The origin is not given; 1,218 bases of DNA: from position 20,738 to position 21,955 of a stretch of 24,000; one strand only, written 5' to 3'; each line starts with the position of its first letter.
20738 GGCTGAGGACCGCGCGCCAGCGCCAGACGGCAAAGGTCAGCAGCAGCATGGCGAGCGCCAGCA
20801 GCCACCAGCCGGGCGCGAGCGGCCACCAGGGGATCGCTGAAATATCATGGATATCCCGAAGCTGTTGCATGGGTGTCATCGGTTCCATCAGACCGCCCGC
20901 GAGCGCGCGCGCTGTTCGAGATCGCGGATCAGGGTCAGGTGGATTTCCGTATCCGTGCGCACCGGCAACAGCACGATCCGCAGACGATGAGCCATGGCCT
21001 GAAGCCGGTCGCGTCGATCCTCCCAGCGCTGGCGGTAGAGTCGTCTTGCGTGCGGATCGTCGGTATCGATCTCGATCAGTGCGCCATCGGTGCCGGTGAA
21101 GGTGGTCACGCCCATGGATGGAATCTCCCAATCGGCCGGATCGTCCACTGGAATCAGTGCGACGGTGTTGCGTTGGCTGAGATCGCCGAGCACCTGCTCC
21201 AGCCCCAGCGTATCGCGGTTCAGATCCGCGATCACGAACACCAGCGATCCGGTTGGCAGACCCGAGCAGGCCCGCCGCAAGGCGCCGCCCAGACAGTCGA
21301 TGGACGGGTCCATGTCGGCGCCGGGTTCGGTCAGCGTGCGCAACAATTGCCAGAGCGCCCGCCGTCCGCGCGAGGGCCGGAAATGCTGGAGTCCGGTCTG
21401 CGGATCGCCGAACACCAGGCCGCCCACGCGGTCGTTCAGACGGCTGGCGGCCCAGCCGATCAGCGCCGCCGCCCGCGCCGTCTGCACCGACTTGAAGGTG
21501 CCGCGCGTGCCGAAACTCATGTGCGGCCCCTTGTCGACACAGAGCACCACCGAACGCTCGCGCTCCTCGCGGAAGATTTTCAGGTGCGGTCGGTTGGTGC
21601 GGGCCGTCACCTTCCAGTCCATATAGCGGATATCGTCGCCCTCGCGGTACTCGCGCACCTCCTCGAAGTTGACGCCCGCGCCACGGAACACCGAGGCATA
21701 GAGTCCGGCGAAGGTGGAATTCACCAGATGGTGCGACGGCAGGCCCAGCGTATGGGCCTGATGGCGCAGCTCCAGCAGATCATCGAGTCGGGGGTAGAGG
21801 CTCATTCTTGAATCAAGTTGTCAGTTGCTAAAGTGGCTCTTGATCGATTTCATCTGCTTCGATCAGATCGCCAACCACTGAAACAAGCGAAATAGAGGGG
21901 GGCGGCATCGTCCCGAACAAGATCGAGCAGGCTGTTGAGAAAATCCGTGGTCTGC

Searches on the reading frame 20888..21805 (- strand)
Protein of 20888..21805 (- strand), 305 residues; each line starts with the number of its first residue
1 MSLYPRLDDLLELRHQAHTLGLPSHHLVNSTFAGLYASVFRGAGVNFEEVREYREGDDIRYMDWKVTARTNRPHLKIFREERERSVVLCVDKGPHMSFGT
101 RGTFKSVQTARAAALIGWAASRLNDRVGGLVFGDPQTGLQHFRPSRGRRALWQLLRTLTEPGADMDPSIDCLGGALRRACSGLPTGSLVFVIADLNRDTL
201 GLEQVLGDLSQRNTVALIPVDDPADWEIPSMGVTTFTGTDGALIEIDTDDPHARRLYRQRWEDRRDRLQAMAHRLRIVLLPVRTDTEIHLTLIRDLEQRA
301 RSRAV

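Call 8: search_protein_families(library=pfam, proteins=[window:20888-21805:-], max_evalue=0.1)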
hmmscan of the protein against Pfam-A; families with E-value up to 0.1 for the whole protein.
window:20888-21805:- (305 aa): 2 families
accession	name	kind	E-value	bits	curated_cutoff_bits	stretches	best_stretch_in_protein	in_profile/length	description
PF01882.25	DUF58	-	2.1e-40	138.7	23.4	1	49-265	1-214/216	Protein of unknown function DUF58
PF13519.12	VWA_2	-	0.015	16.3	27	0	86-194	1-105/107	von Willebrand factor type A domain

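Call 13: find_encoding_contigs(protein=window:20888-21805:-, flank=10000, max_places=6)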
Protein window:20888-21805:- (305 aa): no gene with exactly this product is on record in the collection.

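Call 24: find_homologous_proteins(query=window:20888-21805:-, max_evalue=1e-40)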
Query window:20888-21805:- (305 aa): 2583 proteins with E <= 1e-40 among 8000 candidates; the best 120 are listed.
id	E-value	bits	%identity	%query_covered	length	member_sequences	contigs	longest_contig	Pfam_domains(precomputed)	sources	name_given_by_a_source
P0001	5.7e-200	681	98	100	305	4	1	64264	PF01882.26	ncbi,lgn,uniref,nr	ncbi:DUF58 domain-containing protein [Thiocystis minor]|uniref:DUF58 domain-containing protein n=1 T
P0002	1.5e-182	624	89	100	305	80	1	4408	PF01882.26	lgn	-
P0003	2.9e-182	623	90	100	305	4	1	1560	PF01882.26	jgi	jgi:uncharacterized protein (DUF58 family)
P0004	7.9e-181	618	90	100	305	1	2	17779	PF01882.26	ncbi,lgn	-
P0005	1.0e-178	611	88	100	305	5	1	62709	PF01882.26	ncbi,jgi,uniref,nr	ncbi:protein of unknown function DUF58 [Thiorhodococcus drewsii AZ1]|uniref:DUF58 domain-containing 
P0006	1.4e-177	607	88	100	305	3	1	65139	PF01882.26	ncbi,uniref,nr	ncbi:DUF58 domain-containing protein [Thiocystis violacea]|uniref:DUF58 domain-containing protein n=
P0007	1.7e-177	607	87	100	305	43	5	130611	PF01882.26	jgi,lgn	-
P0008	2.7e-177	606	87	100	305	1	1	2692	PF01882.26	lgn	-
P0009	4.0e-177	606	86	100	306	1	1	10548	PF01882.26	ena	-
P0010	1.2e-176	604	87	100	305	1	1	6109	PF01882.26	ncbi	-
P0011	1.8e-176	604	87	100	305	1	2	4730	PF01882.26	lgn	-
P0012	2.4e-176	603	87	100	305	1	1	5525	PF01882.26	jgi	-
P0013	2.4e-176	603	87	100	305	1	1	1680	PF01882.26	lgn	-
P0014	4.4e-176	602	87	100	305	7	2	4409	PF01882.26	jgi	jgi:uncharacterized protein (DUF58 family)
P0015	7.1e-176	602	86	100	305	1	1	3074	PF01882.26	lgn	-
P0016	1.2e-175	601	86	100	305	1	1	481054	PF01882.26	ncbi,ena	-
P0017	3.6e-175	599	86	100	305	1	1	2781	PF01882.26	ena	-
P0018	4.4e-175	599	86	100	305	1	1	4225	PF01882.26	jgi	-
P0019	1.2e-174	598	86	99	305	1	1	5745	PF01882.26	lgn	-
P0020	1.9e-174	597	86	100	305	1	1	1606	PF01882.26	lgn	-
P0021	3.3e-174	596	85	100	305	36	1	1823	PF01882.26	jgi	jgi:uncharacterized protein (DUF58 family)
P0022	4.3e-174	596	86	100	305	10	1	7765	PF01882.26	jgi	jgi:uncharacterized protein (DUF58 family)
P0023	5.8e-174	595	86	100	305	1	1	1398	PF01882.26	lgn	-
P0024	6.0e-174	595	87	100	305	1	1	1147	PF01882.26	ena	-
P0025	3.9e-173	593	84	100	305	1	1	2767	PF01882.26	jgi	jgi:uncharacterized protein (DUF58 family)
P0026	8.1e-173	592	85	100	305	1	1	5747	PF01882.26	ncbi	-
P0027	9.7e-173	591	85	100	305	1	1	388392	PF01882.26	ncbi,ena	-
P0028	1.1e-172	591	84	100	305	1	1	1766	PF01882.26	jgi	jgi:uncharacterized protein (DUF58 family)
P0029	1.5e-172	591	86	100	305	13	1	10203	PF01882.26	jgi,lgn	-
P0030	1.9e-172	590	86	100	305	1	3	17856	PF01882.26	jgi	jgi:uncharacterized protein (DUF58 family)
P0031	4.3e-172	589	86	100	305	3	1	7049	PF01882.26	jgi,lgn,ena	-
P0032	7.6e-172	589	85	99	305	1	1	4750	PF01882.26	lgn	-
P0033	7.8e-172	588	86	99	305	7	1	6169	PF01882.26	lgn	-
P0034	8.5e-172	588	85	100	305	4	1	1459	PF01882.26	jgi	jgi:uncharacterized protein (DUF58 family)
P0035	8.9e-172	588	85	100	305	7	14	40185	PF01882.26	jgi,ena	jgi:uncharacterized protein (DUF58 family)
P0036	1.1e-171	588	86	100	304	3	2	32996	PF01882.26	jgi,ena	-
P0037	1.1e-171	588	85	100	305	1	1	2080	PF01882.26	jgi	-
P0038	1.1e-171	588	83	100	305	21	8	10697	PF01882.26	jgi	jgi:uncharacterized protein (DUF58 family)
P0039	1.6e-171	587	85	100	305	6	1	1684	PF01882.26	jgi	jgi:uncharacterized protein (DUF58 family)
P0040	2.0e-171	587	85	100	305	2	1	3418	PF01882.26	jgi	jgi:uncharacterized protein (DUF58 family)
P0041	2.3e-171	587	85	100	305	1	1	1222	PF01882.26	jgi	-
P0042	2.3e-171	587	84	100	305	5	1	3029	PF01882.26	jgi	jgi:uncharacterized protein (DUF58 family)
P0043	2.3e-171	587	86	100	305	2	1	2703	PF01882.26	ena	-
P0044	2.5e-171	587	85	100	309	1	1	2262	PF01882.26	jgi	jgi:uncharacterized protein (DUF58 family)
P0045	3.1e-171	587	85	100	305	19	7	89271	PF01882.26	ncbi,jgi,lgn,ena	jgi:uncharacterized protein (DUF58 family)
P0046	5.4e-171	586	85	100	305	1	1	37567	PF01882.26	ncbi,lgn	-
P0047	6.5e-171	585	83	100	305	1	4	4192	PF01882.26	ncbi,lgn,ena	-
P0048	1.1e-170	585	85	100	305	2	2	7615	PF01882.26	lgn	-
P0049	1.5e-170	584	85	100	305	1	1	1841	PF01882.26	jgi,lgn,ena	jgi:uncharacterized protein (DUF58 family)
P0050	1.9e-170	584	84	100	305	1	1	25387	PF01882.26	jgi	jgi:uncharacterized protein (DUF58 family)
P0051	2.0e-170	584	85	100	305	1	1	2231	PF01882.26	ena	-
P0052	2.2e-170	584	84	100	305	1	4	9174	PF01882.26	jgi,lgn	jgi:uncharacterized protein (DUF58 family)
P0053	2.7e-170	583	83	100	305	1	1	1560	PF01882.26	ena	-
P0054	3.0e-170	583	83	100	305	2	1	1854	PF01882.26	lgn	-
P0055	3.7e-170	583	85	100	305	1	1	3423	PF01882.26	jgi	-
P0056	5.5e-170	582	84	100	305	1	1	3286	PF01882.26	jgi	jgi:uncharacterized protein (DUF58 family)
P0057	5.8e-170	582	84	100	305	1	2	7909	PF01882.26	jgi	-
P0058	6.9e-170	582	85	100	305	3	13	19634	PF01882.26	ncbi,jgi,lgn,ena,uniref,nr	ncbi:DUF58 domain-containing protein [uncultured Lamprocystis sp.]|jgi:uncharacterized protein (DUF5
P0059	8.1e-170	582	82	100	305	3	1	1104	PF01882.26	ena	-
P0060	9.7e-170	582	84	100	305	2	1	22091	PF01882.26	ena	-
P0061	1.0e-169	581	83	100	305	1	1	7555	PF01882.26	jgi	jgi:uncharacterized protein (DUF58 family)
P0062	1.1e-169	581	85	100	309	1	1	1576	PF01882.26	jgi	jgi:uncharacterized protein (DUF58 family)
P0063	1.6e-169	581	84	100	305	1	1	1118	PF01882.26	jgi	jgi:uncharacterized protein (DUF58 family)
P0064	1.7e-169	581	83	100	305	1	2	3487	PF01882.26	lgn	-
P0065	1.9e-169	581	84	100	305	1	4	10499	PF01882.26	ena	-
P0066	2.0e-169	581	84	100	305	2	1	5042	PF01882.26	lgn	-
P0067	2.4e-169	580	85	100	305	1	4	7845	PF01882.26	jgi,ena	-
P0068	3.2e-169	580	84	100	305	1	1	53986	PF01882.26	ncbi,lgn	-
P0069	4.0e-169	580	85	100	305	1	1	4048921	PF01882.26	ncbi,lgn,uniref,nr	ncbi:hypothetical protein Thimo_1117 [Thioflavicoccus mobilis 8321]|uniref:DUF58 domain-containing p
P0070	4.3e-169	579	84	100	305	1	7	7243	PF01882.26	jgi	-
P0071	7.9e-169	579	81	100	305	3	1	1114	PF01882.26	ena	-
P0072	1.3e-168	578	83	100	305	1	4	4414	PF13519.13,PF01882.26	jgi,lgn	-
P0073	2.7e-168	577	84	100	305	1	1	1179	PF01882.26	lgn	-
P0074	3.5e-168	576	83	100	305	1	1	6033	PF01882.26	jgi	jgi:uncharacterized protein (DUF58 family)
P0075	4.4e-168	576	83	100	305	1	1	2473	PF01882.26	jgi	-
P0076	4.7e-168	576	82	100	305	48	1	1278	PF01882.26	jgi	-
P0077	4.9e-168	576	84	100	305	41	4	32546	PF01882.26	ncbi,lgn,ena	-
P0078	5.3e-168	576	84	100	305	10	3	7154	PF01882.26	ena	-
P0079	6.2e-168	576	81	100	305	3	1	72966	PF01882.26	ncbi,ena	-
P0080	6.2e-168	576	82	100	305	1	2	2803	PF01882.26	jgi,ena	jgi:uncharacterized protein (DUF58 family)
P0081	8.8e-168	575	84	100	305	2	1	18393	PF01882.26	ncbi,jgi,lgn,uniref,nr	ncbi:DUF58 domain-containing protein [Thiococcus pfennigii]|jgi:uncharacterized protein (DUF58 famil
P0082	1.2e-167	575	83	100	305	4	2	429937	PF01882.26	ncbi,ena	-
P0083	1.3e-167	575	83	100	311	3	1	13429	PF01882.26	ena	-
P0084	1.4e-167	575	84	100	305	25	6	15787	PF01882.26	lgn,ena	-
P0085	1.8e-167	574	83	100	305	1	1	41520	PF01882.26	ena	-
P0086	2.4e-167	574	90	91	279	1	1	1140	PF01882.26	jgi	jgi:uncharacterized protein (DUF58 family)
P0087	7.3e-167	572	82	100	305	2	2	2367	PF01882.26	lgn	-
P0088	9.9e-167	572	84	100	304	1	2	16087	PF01882.26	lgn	-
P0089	1.6e-166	571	81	100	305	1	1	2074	PF01882.26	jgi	jgi:uncharacterized protein (DUF58 family)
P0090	1.8e-166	571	84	100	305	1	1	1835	PF01882.26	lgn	-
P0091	2.0e-166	571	83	95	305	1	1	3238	PF01882.26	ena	-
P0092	3.3e-166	570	83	99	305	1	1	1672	PF01882.26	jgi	jgi:uncharacterized protein (DUF58 family)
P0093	5.2e-166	569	81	100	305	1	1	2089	PF01882.26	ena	-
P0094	7.7e-166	569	80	100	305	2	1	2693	PF01882.26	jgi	jgi:uncharacterized protein (DUF58 family)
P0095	8.9e-166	569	82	100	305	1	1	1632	PF01882.26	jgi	jgi:uncharacterized protein (DUF58 family)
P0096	1.3e-165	568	83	100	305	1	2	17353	PF01882.26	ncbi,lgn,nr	ncbi:MAG: DUF58 domain-containing protein [Chromatiaceae bacterium]|nr:DUF58 domain-containing prote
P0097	1.3e-165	568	82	100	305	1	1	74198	PF01882.26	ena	-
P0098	2.2e-165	567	83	100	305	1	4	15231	PF01882.26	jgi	jgi:uncharacterized protein (DUF58 family)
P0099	2.6e-165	567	83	100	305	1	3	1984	PF01882.26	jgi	jgi:uncharacterized protein (DUF58 family)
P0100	3.4e-165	567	82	100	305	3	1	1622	PF01882.26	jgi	jgi:uncharacterized protein (DUF58 family)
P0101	3.4e-165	567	82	100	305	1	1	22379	PF01882.26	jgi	-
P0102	4.8e-165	566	82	100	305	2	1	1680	PF01882.26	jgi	-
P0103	7.1e-165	566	81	100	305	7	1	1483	PF01882.26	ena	-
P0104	9.1e-165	565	83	100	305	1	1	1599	PF01882.26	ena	-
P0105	9.4e-165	565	81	100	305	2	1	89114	PF01882.26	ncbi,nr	ncbi:MAG: DUF58 domain-containing protein [Thiohalocapsa sp.]|nr:DUF58 domain-containing protein [Th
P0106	1.3e-164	565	83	100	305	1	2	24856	PF01882.26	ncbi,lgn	-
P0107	3.0e-164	564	80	100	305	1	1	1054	PF01882.26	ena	-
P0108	4.3e-164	563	81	100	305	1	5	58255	PF01882.26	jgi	jgi:uncharacterized protein (DUF58 family)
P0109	5.2e-164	563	81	100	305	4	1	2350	PF01882.26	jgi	jgi:uncharacterized protein (DUF58 family)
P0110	1.1e-162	558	80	100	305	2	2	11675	PF01882.26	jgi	jgi:uncharacterized protein (DUF58 family)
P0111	3.1e-162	557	80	100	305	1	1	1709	PF01882.26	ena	-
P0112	4.0e-162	557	79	100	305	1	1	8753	PF01882.26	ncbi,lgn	ncbi:MAG: DUF58 domain-containing protein [Thiohalocapsa sp.]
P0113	4.1e-162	557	80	100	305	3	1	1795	PF01882.26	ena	-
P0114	5.7e-162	556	80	100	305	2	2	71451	PF01882.26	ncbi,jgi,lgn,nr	ncbi:MAG: DUF58 domain-containing protein [Chromatiaceae bacterium]|nr:MAG: DUF58 domain-containing 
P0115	1.5e-161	555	79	100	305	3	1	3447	PF01882.26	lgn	-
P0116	1.5e-161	555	80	100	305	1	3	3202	PF01882.26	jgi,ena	jgi:uncharacterized protein (DUF58 family)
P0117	1.9e-161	554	81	100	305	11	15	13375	PF01882.26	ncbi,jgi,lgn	jgi:uncharacterized protein (DUF58 family)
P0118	2.7e-161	554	81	99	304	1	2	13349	PF01882.26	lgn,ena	-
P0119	3.6e-161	553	79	100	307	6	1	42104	PF01882.26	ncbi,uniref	ncbi:DUF58 domain-containing protein [Thiohalocapsa marina]|uniref:DUF58 domain-containing protein n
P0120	2.4e-160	551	79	100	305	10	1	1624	PF01882.26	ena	-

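Call 25: find_encoding_contigs(protein=P0001, flank=6000, max_places=3)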
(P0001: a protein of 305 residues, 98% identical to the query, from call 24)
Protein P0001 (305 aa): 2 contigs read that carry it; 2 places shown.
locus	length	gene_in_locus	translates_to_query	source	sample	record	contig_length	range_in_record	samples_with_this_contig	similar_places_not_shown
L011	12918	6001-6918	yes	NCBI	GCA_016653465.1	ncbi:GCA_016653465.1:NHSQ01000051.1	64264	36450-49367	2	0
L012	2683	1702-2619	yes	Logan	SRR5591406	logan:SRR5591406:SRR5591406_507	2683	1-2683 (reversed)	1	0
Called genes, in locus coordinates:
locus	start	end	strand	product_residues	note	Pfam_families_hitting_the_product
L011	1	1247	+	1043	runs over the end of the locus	PF00004:AAA (faint), PF00005:ABC_tran (faint), PF01935:DUF87 (faint), PF13191:AAA_16, PF13401:AAA_22 (faint), PF20703:nSTAND1 (faint), PF05872:HerA_C (faint)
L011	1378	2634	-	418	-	PF00464:SHMT, PF00155:Aminotran_1_2 (weak)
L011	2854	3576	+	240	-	PF13489:Methyltransf_23, PF01209:Ubie_methyltran, PF02353:CMAS (weak), PF06325:PrmA (weak), PF13847:Methyltransf_31, PF08241:Methyltransf_11, PF08242:Methyltransf_12, PF13649:Methyltransf_25, +2 more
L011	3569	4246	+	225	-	PF00702:Hydrolase, PF12710:HAD, PF13419:HAD_2, PF13242:Hydrolase_like (weak)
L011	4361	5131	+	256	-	PF00106:adh_short, PF08659:KR, PF13561:adh_short_C2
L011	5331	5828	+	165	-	PF00072:Response_reg (weak)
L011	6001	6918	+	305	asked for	PF01882:DUF58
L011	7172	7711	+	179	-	PF14316:DUF4381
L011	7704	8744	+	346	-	PF00092:VWA, PF13519:VWA_2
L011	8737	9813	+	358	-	PF00092:VWA, PF13519:VWA_2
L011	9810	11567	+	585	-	-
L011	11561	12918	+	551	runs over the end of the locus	PF13584:BatD (faint)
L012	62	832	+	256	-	PF00106:adh_short, PF08659:KR, PF13561:adh_short_C2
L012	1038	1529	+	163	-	PF00072:Response_reg (weak)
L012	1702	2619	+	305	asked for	PF01882:DUF58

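Call 26: find_encoding_contigs(protein=P0006, flank=4000, max_places=2)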
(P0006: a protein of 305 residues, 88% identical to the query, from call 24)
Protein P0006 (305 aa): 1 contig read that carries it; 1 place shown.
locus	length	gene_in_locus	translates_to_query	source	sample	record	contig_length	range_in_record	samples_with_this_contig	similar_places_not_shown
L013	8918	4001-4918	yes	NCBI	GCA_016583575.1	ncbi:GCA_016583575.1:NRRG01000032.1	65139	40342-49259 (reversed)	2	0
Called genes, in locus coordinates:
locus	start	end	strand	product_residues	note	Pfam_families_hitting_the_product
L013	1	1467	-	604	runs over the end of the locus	PF00009:GTP_EFTU, PF01926:MMR_HSR1 (weak), PF22042:EF-G_D2, PF03144:GTP_EFTU_D2, PF00679:EFG_C, PF21018:BipA_C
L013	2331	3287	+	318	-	PF20030:bpMoxR, PF07726:AAA_3, PF07728:AAA_5, PF17863:AAA_lid_2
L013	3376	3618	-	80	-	PF23858:DUF7220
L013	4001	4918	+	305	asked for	PF01882:DUF58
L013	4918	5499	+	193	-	PF14316:DUF4381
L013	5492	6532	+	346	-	PF00092:VWA, PF13519:VWA_2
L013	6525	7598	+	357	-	PF05762:VWA_CoxE (faint), PF00092:VWA, PF13519:VWA_2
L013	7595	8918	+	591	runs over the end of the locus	-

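Call 27: find_encoding_contigs(protein=P0005, flank=4000, max_places=2)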
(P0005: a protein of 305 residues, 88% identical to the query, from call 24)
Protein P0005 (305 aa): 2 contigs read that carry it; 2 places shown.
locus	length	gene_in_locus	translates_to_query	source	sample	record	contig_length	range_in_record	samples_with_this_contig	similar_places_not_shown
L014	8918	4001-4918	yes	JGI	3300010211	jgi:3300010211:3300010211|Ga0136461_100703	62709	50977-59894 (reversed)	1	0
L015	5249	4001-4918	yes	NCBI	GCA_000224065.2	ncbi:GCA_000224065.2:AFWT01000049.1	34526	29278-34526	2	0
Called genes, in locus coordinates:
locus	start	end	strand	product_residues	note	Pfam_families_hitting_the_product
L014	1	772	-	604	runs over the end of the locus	PF00009:GTP_EFTU, PF01926:MMR_HSR1 (weak), PF22042:EF-G_D2, PF03144:GTP_EFTU_D2, PF00679:EFG_C, PF21018:BipA_C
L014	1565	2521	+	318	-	PF20030:bpMoxR, PF07726:AAA_3, PF07728:AAA_5, PF17863:AAA_lid_2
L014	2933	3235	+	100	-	-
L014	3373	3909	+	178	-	-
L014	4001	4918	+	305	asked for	PF01882:DUF58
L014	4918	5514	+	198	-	PF14316:DUF4381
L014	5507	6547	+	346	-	PF06707:DUF1194 (faint), PF00092:VWA, PF13519:VWA_2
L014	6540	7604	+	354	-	PF00092:VWA, PF13519:VWA_2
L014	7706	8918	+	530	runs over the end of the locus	-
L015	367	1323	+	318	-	PF20030:bpMoxR, PF07726:AAA_3, PF07728:AAA_5, PF17863:AAA_lid_2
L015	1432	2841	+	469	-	-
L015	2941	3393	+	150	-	PF25753:SF0329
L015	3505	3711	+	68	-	PF07927:HicA_toxin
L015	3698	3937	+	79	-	-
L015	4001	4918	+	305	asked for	PF01882:DUF58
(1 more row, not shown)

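Call 31: find_encoding_contigs(protein=P0069, flank=5000, max_places=1)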
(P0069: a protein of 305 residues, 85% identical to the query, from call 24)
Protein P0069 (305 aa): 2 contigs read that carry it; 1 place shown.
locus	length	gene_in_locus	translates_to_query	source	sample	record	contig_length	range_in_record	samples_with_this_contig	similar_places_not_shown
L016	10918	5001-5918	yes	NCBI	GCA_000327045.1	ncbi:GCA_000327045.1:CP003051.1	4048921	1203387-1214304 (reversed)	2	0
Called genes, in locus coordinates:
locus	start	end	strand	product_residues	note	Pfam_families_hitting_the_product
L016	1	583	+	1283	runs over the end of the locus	PF23598:LRR_14 (weak), PF12799:LRR_4 (weak), PF23598:LRR_14 (weak), PF12799:LRR_4, PF00071:Ras, PF08477:Roc, PF16095:COR-A, PF13676:TIR_2, +3 more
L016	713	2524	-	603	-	PF00009:GTP_EFTU, PF01926:MMR_HSR1 (faint), PF22042:EF-G_D2, PF03144:GTP_EFTU_D2, PF00679:EFG_C, PF21018:BipA_C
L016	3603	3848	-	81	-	-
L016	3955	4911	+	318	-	PF20030:bpMoxR, PF07726:AAA_3, PF07728:AAA_5, PF17863:AAA_lid_2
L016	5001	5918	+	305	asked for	PF01882:DUF58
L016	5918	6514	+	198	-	PF14316:DUF4381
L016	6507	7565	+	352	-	PF00092:VWA, PF13519:VWA_2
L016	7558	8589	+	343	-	PF13519:VWA_2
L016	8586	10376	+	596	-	-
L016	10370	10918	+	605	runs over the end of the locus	PF13584:BatD (faint)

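Call 32: find_encoding_contigs(protein=P0007, flank=5000, max_places=5)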
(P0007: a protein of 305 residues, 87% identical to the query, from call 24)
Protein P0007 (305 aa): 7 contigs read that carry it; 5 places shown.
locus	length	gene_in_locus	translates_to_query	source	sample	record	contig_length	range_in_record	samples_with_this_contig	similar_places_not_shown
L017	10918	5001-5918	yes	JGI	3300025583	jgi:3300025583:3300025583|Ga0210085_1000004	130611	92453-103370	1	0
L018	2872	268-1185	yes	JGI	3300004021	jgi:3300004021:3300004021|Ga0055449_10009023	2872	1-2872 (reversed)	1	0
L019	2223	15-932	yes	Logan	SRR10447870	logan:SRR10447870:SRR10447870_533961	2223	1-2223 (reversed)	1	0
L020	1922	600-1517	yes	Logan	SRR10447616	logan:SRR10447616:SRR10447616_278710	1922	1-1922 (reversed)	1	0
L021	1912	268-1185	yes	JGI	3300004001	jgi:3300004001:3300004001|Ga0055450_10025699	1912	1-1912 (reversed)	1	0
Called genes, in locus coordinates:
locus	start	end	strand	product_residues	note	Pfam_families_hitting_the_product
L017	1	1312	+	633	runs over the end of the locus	PF04471:Mrr_cat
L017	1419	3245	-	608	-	PF00009:GTP_EFTU, PF01926:MMR_HSR1 (weak), PF22042:EF-G_D2, PF03144:GTP_EFTU_D2, PF00679:EFG_C, PF21018:BipA_C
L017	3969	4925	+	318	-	PF20030:bpMoxR, PF07726:AAA_3, PF07728:AAA_5, PF17863:AAA_lid_2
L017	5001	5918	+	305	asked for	PF01882:DUF58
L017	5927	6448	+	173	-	PF14316:DUF4381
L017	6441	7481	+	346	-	PF00092:VWA, PF13519:VWA_2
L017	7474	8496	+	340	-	PF00092:VWA, PF13519:VWA_2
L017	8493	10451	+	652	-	-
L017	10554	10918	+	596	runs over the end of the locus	PF13584:BatD (weak)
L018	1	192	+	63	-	?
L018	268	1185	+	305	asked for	PF01882:DUF58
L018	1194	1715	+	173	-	PF14316:DUF4381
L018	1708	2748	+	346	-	PF00092:VWA, PF13519:VWA_2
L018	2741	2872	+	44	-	?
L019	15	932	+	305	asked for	PF01882:DUF58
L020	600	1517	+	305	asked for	PF01882:DUF58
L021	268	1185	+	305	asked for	PF01882:DUF58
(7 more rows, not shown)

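Call 33: find_encoding_contigs(protein=P0004, flank=5000, max_places=3)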
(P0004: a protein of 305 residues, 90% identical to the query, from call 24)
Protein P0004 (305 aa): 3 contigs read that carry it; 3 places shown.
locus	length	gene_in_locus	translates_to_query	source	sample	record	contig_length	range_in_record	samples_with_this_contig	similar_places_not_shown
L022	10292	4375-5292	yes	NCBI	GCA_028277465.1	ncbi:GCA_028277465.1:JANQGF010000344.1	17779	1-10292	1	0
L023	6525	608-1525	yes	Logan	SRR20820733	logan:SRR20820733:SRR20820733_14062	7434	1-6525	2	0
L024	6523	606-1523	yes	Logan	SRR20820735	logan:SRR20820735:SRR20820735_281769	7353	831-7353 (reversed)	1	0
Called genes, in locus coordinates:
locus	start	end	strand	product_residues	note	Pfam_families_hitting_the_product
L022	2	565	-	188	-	?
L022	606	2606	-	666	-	PF00009:GTP_EFTU, PF01926:MMR_HSR1 (faint), PF22042:EF-G_D2, PF03144:GTP_EFTU_D2, PF00679:EFG_C, PF21018:BipA_C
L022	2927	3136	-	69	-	-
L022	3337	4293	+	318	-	PF20030:bpMoxR, PF07726:AAA_3, PF07728:AAA_5, PF17863:AAA_lid_2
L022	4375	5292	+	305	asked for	PF01882:DUF58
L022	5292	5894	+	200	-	PF14316:DUF4381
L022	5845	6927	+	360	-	PF06707:DUF1194 (faint), PF00092:VWA, PF13519:VWA_2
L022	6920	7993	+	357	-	PF00092:VWA, PF13519:VWA_2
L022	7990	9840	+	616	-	-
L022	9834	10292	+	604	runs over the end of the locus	PF13584:BatD (faint)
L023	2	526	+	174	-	?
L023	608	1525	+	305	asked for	PF01882:DUF58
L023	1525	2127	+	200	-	PF14316:DUF4381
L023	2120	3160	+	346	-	PF06707:DUF1194 (faint), PF00092:VWA, PF13519:VWA_2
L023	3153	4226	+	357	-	PF00092:VWA, PF13519:VWA_2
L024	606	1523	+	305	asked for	PF01882:DUF58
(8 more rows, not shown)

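Call 35: find_related_loci(query=window:20888-21805:-, collection=metagenome_contigs, flank=6000)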
Query window:20888-21805:- (305 aa) in metagenome_contigs; peptide patterns used: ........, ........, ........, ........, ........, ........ (x = any residue, [..] = any of these).
293 stretches matched a pattern; 171 encode a relative of the query (tblastn E <= 1e-3); the best 80 are kept; 80 distinct loci.
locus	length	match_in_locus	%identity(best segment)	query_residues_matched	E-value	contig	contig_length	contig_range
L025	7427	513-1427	90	1-305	0e+0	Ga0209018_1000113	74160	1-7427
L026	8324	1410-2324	89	1-305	0e+0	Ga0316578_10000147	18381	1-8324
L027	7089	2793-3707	89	1-305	0e+0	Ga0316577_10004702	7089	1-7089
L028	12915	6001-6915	87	1-305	0e+0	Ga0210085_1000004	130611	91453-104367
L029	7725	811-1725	87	1-305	5e-180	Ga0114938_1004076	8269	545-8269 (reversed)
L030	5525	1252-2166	87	1-305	0e+0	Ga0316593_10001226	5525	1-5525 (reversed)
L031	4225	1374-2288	86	1-305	0e+0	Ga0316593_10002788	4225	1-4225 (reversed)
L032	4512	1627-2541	86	1-305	0e+0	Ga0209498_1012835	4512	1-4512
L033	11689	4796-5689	88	1-298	4e-177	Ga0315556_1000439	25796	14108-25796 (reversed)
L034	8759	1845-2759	86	1-305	6e-177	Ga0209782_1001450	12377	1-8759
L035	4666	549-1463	87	1-305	0e+0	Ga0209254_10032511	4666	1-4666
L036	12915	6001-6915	86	1-305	2e-176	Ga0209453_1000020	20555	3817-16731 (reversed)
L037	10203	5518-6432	86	1-305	4e-176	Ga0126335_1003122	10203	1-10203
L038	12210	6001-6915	86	1-305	3e-176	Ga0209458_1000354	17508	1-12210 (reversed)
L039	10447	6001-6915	85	1-305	1e-175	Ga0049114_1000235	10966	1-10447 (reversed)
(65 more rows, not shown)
